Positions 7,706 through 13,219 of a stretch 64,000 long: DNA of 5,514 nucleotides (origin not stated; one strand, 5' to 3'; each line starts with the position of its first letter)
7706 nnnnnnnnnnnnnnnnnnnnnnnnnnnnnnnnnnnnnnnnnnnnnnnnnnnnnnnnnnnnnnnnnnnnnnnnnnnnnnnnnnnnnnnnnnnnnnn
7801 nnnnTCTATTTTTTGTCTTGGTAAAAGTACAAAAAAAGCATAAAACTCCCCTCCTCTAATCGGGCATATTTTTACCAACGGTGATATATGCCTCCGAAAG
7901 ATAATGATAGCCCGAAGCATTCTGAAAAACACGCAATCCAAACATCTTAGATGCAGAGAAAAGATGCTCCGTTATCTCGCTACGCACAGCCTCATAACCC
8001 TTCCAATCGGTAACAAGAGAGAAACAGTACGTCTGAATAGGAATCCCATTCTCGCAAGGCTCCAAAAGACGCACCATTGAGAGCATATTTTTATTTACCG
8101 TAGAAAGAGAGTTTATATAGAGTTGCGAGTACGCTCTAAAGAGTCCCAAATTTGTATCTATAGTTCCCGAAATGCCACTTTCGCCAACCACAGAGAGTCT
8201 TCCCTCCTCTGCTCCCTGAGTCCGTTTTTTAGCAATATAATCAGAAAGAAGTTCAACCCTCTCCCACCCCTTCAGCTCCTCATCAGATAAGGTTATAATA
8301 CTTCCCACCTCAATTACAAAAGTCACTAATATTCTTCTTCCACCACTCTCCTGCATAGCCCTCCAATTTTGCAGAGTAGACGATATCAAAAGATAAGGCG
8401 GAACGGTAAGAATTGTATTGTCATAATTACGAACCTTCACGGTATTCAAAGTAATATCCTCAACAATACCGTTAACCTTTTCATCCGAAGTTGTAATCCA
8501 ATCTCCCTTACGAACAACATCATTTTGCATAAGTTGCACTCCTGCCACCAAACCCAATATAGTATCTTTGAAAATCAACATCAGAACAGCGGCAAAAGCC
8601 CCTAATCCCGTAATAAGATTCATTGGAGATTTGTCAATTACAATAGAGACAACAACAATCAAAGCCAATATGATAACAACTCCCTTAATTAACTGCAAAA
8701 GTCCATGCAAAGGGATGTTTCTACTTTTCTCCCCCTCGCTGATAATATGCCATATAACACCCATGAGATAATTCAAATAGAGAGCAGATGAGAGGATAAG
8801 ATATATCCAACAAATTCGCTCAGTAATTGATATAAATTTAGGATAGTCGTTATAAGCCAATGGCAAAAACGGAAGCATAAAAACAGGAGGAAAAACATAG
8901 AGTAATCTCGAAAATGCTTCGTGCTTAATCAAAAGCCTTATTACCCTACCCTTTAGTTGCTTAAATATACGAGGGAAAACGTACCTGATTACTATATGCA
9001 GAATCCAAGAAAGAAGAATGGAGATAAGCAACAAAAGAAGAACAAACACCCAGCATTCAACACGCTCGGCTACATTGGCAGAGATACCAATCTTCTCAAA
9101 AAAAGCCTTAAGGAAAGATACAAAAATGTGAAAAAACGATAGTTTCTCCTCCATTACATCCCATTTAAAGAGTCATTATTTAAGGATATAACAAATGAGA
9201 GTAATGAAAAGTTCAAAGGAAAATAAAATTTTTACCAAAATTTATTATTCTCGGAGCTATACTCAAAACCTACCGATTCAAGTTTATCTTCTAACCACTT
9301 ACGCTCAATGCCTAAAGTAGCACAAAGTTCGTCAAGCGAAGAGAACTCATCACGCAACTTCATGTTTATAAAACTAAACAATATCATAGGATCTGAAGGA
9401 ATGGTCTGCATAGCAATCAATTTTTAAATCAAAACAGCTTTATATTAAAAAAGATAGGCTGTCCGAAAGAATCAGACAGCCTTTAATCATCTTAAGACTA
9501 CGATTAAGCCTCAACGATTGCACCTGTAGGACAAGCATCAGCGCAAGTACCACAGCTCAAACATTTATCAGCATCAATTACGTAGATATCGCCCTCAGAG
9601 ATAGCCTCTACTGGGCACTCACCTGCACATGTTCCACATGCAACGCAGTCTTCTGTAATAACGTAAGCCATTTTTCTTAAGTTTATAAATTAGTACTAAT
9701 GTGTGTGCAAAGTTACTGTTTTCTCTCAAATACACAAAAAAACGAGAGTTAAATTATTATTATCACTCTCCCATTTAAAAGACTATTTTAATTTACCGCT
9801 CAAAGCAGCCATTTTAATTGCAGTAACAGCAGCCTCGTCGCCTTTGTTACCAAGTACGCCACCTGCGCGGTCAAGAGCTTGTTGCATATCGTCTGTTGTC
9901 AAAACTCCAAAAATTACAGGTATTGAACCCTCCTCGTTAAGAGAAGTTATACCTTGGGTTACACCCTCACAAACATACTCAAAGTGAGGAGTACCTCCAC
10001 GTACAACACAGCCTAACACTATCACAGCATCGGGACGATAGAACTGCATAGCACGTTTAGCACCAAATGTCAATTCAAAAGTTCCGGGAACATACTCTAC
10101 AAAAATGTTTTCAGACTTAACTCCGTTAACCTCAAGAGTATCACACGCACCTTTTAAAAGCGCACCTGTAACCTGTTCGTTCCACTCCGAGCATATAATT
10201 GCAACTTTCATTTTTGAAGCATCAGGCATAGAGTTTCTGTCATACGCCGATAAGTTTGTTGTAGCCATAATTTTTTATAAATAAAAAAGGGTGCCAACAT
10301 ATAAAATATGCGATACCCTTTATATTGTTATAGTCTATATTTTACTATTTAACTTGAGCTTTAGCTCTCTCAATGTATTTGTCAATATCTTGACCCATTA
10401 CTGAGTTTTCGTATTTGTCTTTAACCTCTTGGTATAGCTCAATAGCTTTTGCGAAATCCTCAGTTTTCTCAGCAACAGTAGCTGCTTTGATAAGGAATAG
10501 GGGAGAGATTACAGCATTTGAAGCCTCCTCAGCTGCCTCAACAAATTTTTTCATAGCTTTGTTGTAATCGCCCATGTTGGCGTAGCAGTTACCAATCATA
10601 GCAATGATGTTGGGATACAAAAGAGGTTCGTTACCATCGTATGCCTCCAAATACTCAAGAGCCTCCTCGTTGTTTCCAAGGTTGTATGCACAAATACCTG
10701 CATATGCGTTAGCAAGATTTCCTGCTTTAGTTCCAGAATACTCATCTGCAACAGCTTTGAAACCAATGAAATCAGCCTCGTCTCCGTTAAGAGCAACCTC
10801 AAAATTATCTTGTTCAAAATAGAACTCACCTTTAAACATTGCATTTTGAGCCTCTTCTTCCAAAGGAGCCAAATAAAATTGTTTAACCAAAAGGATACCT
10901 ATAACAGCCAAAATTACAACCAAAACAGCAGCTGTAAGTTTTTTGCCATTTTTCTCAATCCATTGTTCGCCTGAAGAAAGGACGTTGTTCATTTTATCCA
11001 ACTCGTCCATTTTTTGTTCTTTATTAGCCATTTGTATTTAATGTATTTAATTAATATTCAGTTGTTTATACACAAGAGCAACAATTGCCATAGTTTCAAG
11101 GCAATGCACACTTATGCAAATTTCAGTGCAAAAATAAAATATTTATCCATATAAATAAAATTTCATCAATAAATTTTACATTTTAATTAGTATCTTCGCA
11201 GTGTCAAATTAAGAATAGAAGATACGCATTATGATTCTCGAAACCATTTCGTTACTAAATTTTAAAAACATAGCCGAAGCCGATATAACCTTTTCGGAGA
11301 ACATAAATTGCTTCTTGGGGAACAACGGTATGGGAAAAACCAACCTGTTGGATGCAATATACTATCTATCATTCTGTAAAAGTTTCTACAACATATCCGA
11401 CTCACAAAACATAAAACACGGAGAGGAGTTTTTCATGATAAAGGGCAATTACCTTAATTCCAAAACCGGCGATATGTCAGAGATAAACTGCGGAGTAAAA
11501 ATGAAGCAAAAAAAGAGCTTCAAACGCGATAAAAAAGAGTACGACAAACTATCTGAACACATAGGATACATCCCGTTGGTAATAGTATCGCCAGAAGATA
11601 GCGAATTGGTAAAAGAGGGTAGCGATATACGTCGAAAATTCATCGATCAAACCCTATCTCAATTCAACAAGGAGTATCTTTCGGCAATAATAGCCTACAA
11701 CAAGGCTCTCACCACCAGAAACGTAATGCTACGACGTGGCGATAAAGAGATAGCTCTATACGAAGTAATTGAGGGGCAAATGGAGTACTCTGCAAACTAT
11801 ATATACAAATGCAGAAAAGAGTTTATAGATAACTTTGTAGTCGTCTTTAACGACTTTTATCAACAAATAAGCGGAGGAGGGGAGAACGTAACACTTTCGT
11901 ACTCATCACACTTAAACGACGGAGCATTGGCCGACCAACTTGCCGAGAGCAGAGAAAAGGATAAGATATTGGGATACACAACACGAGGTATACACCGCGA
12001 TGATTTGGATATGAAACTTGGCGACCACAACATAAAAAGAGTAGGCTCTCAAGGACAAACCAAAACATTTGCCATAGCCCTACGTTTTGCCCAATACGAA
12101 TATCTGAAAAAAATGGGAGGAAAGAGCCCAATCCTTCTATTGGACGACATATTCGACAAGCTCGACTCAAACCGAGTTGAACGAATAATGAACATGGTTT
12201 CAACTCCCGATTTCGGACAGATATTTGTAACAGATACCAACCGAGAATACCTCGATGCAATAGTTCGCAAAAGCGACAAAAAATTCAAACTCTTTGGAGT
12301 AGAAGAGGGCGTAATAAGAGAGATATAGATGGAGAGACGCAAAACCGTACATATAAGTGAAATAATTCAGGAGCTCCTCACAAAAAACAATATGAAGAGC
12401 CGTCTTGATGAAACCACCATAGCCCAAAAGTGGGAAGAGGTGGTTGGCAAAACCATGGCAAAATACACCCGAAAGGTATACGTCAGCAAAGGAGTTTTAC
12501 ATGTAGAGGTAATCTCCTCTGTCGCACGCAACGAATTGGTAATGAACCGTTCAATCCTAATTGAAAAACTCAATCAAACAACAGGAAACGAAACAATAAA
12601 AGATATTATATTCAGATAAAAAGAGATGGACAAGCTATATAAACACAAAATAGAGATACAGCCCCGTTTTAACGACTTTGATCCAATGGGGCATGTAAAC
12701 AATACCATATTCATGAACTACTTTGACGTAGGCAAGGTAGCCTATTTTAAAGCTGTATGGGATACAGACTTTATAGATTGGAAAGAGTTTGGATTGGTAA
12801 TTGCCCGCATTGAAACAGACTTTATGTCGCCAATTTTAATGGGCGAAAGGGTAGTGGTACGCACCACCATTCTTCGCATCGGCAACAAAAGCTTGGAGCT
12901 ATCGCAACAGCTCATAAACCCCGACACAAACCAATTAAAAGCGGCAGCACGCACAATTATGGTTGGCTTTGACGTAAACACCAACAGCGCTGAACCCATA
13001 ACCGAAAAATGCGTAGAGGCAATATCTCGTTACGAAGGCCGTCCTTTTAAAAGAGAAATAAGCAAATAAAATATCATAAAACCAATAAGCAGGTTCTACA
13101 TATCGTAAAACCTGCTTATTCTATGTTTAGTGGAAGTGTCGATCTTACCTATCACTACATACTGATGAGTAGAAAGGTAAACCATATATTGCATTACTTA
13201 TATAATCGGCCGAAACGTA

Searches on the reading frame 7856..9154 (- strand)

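Call 37: search_protein_families(library=pfam, proteins=[window:7856-9154:-], max_evalue=0.00001)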
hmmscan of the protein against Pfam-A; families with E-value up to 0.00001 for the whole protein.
window:7856-9154:- (432 aa): 1 family
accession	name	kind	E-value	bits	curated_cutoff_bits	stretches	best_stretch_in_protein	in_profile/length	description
PF00924.24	MS_channel_2nd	-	8.1e-15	55.1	20.2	1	197-265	1-67/68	Mechanosensitive ion channel, beta-domain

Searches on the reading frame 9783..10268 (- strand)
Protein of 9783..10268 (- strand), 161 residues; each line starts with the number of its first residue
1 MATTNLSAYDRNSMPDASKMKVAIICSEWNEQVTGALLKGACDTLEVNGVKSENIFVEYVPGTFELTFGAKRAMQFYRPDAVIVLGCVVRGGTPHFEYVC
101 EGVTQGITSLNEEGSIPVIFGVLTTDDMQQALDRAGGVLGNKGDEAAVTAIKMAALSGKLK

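Call 37: search_protein_families(library=pfam, proteins=[window:9783-10268:-], max_evalue=0.00001)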
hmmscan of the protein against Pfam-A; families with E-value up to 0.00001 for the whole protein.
window:9783-10268:- (161 aa): 1 family
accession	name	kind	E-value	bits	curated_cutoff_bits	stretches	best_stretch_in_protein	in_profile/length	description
PF00885.24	DMRL_synthase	-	2.7e-51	173.6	26.7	1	20-156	2-137/139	6,7-dimethyl-8-ribityllumazine synthase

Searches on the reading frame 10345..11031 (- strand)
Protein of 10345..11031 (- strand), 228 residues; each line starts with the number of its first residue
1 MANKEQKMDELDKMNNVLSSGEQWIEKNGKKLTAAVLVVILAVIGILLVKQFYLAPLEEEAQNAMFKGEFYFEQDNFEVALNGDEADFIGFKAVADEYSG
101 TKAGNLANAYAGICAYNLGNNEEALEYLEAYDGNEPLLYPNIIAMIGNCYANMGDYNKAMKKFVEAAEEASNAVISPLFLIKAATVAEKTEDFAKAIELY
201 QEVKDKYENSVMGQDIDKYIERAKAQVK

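Call 37: search_protein_families(library=pfam, proteins=[window:10345-11031:-], max_evalue=0.00001)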
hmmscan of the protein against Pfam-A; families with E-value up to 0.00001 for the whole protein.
window:10345-11031:- (228 aa): 7 families
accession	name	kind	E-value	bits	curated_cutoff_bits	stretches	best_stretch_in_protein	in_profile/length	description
PF07719.23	TPR_2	-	2e-11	43.5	27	0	145-171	6-32/34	Tetratricopeptide repeat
PF13174.12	TPR_6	-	2.6e-09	37.5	26.3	0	182-210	5-33/33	Tetratricopeptide repeat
PF00515.34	TPR_1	-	8.8e-07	28.9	27.8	0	146-168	7-29/34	Tetratricopeptide repeat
PF13181.12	TPR_8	-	1.8e-06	28.1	25.7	0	144-167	5-28/34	Tetratricopeptide repeat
PF13432.12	TPR_16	-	5.1e-06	27.3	32.7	0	150-209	7-63/65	Tetratricopeptide repeat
PF25062.1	ARM_TT21_N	-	6.7e-06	26.4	40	1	103-226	98-212/222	Tetratricopeptide repeat protein 21 N-terminal ARM repeat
PF13424.12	TPR_12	-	9.6e-06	26.1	30.1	0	146-205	9-73/77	Tetratricopeptide repeat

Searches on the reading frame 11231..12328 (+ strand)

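Call 37: search_protein_families(library=pfam, proteins=[window:11231-12328:+], max_evalue=0.00001)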
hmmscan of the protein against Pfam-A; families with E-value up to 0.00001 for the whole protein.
window:11231-12328:+ (365 aa): 4 families
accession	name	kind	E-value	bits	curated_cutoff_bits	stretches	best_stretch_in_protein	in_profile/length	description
PF02463.25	SMC_N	-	1.1e-19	71.2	40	1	3-360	2-217/220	RecF/RecN/SMC N terminal domain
PF13175.12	AAA_15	-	2.2e-08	34.6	32.1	1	1-124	1-120/374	AAA ATPase domain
PF13476.12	AAA_23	-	3.7e-08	34.7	27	1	6-148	2-131/201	AAA domain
PF13304.12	AAA_21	-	5e-08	33.8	27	0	25-60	1-34/304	AAA domain, putative AbiEii toxin, Type IV TA system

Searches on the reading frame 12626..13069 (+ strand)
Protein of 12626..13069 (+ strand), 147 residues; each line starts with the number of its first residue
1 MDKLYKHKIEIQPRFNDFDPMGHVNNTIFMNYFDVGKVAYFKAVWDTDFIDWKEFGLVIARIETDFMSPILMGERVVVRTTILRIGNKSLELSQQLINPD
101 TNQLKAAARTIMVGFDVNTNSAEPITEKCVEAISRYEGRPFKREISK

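Call 38: search_protein_families(library=pfam, proteins=[window:12626-13069:+], max_evalue=0.00001)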
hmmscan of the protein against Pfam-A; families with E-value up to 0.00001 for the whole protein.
window:12626-13069:+ (147 aa): 2 families
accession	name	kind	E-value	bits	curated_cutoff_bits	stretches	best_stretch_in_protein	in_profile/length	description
PF13279.12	4HBT_2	-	8.3e-18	65.4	25.5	1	14-131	2-120/122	Thioesterase-like superfamily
PF03061.28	4HBT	-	2.1e-11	44.4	20.6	1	21-103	1-77/79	Thioesterase superfamily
